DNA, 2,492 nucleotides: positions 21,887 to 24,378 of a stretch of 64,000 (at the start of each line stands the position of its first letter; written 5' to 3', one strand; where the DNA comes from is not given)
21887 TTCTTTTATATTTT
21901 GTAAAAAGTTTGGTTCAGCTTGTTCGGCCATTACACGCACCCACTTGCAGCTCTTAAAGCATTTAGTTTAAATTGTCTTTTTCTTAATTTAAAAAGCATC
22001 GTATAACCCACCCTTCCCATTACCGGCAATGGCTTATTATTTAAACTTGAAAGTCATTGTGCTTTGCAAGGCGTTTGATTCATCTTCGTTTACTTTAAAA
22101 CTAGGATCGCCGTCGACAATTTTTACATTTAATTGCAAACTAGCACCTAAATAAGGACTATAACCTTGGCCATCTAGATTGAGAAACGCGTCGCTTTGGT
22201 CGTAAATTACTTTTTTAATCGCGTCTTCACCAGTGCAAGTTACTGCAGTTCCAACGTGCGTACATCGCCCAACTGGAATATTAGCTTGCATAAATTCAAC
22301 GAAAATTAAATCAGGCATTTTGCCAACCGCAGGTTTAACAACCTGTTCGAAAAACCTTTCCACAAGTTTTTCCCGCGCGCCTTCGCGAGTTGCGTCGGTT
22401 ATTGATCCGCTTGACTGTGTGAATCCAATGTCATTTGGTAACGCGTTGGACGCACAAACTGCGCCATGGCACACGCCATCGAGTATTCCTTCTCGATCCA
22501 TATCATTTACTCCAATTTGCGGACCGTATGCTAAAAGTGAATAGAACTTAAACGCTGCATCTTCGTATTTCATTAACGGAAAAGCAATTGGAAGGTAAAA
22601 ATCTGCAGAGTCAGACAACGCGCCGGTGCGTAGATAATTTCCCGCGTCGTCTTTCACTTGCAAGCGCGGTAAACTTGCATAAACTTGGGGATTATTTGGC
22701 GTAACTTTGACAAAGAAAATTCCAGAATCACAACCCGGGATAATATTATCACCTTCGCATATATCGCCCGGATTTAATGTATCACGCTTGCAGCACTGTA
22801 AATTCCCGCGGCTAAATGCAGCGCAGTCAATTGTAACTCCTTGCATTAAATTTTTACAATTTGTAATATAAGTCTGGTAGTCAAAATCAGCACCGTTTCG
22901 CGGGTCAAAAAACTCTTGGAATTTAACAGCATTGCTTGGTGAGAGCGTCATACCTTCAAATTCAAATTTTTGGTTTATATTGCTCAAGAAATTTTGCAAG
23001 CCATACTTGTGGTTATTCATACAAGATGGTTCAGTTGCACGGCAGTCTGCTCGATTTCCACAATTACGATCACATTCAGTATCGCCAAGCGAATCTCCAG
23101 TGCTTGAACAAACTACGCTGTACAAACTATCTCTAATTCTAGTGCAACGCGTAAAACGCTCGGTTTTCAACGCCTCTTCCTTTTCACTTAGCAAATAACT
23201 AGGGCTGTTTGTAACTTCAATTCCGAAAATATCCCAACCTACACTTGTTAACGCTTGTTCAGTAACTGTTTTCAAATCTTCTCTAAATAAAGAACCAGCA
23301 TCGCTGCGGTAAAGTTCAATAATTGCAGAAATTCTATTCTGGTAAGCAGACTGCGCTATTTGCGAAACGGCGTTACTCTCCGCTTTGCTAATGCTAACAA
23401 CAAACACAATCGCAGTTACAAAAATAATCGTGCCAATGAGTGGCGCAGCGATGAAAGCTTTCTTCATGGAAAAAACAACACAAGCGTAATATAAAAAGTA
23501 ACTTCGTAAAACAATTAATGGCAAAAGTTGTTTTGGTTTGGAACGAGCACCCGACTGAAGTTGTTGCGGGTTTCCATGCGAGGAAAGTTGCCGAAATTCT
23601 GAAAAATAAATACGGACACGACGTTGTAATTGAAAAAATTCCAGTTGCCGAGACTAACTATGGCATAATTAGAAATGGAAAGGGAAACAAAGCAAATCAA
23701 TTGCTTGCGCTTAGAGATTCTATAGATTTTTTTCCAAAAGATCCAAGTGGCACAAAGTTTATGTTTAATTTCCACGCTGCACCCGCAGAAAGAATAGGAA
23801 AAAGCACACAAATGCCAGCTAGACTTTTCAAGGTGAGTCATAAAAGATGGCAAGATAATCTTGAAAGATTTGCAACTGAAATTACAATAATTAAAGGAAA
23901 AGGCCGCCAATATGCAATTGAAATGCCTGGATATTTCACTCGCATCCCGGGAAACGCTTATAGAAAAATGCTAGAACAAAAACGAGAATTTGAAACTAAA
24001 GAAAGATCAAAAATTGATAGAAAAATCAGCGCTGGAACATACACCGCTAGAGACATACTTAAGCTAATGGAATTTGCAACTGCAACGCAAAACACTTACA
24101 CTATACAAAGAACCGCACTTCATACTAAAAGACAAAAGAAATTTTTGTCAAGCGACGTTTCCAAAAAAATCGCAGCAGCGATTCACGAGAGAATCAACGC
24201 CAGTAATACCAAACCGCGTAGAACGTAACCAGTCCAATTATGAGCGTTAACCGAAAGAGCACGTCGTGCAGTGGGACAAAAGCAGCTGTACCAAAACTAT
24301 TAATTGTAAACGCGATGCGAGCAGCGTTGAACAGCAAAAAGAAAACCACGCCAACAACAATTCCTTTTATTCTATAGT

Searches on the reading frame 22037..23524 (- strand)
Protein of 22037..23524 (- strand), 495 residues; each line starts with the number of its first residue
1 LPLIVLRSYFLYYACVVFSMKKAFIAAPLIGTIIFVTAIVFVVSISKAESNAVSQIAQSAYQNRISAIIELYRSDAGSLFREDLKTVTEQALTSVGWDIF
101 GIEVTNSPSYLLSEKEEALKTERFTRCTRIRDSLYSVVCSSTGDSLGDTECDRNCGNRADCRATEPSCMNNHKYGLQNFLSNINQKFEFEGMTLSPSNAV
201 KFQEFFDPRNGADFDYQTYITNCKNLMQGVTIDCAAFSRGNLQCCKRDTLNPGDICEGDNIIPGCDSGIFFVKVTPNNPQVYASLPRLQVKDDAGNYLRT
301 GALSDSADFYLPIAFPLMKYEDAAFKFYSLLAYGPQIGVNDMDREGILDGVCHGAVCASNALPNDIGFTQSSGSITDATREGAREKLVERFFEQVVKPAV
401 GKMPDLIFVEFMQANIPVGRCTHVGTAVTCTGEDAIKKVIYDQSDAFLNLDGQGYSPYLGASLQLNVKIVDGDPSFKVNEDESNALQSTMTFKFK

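Call 4: search_protein_families(library=pfam, proteins=[window:22037-23524:-], max_evalue=1)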
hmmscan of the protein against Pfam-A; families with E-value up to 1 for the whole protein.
window:22037-23524:- (495 aa): 3 families
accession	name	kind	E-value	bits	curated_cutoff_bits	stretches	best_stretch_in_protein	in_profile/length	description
PF19353.4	DUF5930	-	0.12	11.8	27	1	26-68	47-89/320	Family of unknown function (DUF5930)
PF08347.16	CTNNB1_binding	-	0.29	11.6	22.4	1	277-318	100-141/222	N-terminal CTNNB1 binding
PF11174.13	DUF2970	-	0.7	10.2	27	0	23-44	32-53/56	Protein of unknown function (DUF2970)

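Call 5: search_protein_families(library=ncbifam, proteins=[window:22037-23524:-], max_evalue=1)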
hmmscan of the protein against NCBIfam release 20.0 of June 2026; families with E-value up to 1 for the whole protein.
window:22037-23524:- (495 aa): 0 families

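Call 66: search_protein_families(library=pfam, proteins=[window:22037-23467:-], max_evalue=0.1)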
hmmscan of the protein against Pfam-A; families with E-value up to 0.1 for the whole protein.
window:22037-23467:- (476 aa): 0 families

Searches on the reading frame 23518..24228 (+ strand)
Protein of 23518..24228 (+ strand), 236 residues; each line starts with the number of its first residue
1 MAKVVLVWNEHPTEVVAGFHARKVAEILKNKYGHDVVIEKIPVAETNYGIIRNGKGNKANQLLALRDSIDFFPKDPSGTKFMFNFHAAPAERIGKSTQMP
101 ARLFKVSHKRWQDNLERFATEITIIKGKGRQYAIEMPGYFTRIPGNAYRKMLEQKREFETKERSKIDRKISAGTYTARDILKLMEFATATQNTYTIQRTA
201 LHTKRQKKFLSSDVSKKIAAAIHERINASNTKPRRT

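Call 4: search_protein_families(library=pfam, proteins=[window:23518-24228:+], max_evalue=1)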
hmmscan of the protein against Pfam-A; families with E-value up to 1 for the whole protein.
window:23518-24228:+ (236 aa): 1 family
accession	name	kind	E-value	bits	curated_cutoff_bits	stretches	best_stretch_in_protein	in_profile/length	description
PF20340.3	DUF6635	-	0.18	11.3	27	1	181-227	53-99/272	Family of unknown function (DUF6635)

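Call 5: search_protein_families(library=ncbifam, proteins=[window:23518-24228:+], max_evalue=1)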
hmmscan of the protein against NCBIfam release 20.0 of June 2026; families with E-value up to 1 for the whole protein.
window:23518-24228:+ (236 aa): 2 families
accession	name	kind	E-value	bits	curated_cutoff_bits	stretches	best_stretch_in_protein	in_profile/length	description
NF008568.0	PRK11519.1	equivalog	0.0098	14.1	1068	1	140-195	334-387/720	tyrosine-protein kinase Wzc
NF047863.1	VapCLeptosp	equivalog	0.078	13.3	140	1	22-62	17-57/130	type II toxin-antitoxin system tRNA(fMet)-specific endonuclease VapC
